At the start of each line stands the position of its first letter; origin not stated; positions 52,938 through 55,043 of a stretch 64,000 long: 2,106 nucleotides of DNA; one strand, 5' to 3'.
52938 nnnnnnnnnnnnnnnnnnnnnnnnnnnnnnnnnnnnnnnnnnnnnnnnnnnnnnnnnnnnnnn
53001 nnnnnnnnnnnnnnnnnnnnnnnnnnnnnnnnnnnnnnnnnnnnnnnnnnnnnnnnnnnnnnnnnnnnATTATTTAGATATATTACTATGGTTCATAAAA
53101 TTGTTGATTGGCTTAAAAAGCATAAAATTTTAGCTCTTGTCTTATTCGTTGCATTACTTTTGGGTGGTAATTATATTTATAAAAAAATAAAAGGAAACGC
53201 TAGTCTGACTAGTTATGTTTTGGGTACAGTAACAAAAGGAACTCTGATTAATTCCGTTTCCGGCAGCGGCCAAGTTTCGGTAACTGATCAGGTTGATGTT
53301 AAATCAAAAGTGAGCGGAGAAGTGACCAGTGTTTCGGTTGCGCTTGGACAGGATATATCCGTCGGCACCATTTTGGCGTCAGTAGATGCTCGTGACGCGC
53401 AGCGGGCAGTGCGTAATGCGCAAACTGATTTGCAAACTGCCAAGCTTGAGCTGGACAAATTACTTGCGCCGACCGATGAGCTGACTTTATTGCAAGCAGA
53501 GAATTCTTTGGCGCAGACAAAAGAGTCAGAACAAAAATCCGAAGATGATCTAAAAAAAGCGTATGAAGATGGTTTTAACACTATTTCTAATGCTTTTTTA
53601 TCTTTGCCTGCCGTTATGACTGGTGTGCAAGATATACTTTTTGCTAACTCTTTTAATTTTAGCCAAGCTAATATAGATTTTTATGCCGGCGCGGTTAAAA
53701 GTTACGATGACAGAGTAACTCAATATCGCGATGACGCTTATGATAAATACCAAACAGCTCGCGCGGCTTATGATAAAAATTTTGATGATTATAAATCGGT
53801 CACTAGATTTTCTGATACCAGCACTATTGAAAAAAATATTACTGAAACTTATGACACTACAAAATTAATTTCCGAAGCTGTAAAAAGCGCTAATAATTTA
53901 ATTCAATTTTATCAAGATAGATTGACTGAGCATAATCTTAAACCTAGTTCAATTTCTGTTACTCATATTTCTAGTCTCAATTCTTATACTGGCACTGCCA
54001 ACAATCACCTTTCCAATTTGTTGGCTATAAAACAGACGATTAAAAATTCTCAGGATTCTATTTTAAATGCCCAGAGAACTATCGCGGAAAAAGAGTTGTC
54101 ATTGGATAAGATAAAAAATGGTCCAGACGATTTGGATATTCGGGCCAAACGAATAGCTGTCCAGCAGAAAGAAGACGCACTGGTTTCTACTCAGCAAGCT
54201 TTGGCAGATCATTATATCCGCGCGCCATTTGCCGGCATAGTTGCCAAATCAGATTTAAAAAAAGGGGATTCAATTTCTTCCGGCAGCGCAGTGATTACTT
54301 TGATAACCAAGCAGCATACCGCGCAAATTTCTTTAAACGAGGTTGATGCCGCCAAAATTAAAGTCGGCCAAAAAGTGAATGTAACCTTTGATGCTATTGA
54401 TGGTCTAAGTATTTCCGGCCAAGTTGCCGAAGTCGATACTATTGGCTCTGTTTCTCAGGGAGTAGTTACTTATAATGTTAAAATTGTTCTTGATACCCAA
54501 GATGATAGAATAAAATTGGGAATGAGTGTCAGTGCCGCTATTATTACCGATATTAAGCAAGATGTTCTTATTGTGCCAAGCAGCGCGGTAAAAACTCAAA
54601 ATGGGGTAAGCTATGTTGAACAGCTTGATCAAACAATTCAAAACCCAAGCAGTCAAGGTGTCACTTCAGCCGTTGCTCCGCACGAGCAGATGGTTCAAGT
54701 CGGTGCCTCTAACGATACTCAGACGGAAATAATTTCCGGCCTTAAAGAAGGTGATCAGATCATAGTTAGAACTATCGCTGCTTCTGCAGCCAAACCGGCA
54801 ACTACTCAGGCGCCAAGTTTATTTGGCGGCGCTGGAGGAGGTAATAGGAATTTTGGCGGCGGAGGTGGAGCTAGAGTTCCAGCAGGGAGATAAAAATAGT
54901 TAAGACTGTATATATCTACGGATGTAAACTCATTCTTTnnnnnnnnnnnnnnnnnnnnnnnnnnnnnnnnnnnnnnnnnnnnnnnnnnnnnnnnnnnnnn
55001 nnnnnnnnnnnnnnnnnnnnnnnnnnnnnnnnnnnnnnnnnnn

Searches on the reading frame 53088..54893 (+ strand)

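Call 50: search_protein_families(library=ncbifam, proteins=[window:53088-54893:+], max_evalue=0.00001)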
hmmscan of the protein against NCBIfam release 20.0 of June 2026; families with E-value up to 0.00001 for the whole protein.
window:53088-54893:+ (601 aa): 15 families
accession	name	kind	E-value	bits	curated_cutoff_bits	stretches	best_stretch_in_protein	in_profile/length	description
TIGR01730.1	RND_mfp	subfamily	1.8e-41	142.2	94.9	2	300-562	62-309/322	efflux RND transporter periplasmic adaptor subunit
TIGR00998.1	8a0101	subfamily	5.9e-20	71.5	390.8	2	347-455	187-287/334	EmrA/EmrK family multidrug efflux transporter periplasmic adaptor subunit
NF008606.0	PRK11578.1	equivalog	1.2e-16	60.8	342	2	10-150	5-144/371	macrolide transporter subunit MacA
TIGR00999.1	8a0102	subfamily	3.7e-16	59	319.3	1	352-562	68-266/271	CzcB/NccB family metal efflux transporter periplasmic adaptor subunit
NF007785.0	PRK10476.1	equivalog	1.3e-14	53.8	376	1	355-449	189-284/347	multidrug transporter subunit MdtN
NF002939.0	PRK03598.1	equivalog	1.4e-13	50.8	393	1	68-158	44-134/332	secretion protein HlyD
TIGR02971.1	heterocyst_DevB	subfamily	1.6e-12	47.5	129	1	242-451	90-280/327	ABC exporter membrane fusion protein, DevB family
TIGR01843.1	type_I_hlyD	subfamily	2.7e-11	43.1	208.65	1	220-488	122-399/422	HlyD family type I secretion periplasmic adaptor subunit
NF008589.1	PRK11556.1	equivalog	1e-10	41.1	391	1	52-119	68-135/392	MdtA/MuxA family multidrug efflux RND transporter periplasmic adaptor subunit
NF011715.0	PRK15136.1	equivalog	4.8e-09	35.3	563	0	355-450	196-293/390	multidrug efflux MFS transporter periplasmic adaptor subunit EmrA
NF007303.0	PRK09783.1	subfamily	2.4e-07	29.5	390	1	364-562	204-388/414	copper/silver efflux system membrane fusion protein CusB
TIGR03794.1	NHLM_micro_HlyD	equivalog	3.5e-07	29.5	156.2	0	51-457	40-344/421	NHLP bacteriocin system secretion protein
NF038010.1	ABC_adapt_DarC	equivalog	2e-06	26.8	450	1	348-561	202-403/417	darobactin export ABC transporter periplasmic adaptor subunit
NF007850.1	PRK10559.1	equivalog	3e-06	26.6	400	0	331-462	106-233/303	p-hydroxybenzoic acid efflux pump subunit AaeA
NF045904.1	RND-peri-MexE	equivalog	9.3e-06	24.8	714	0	60-141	55-136/390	multidrug efflux RND transporter periplasmic adaptor subunit MexE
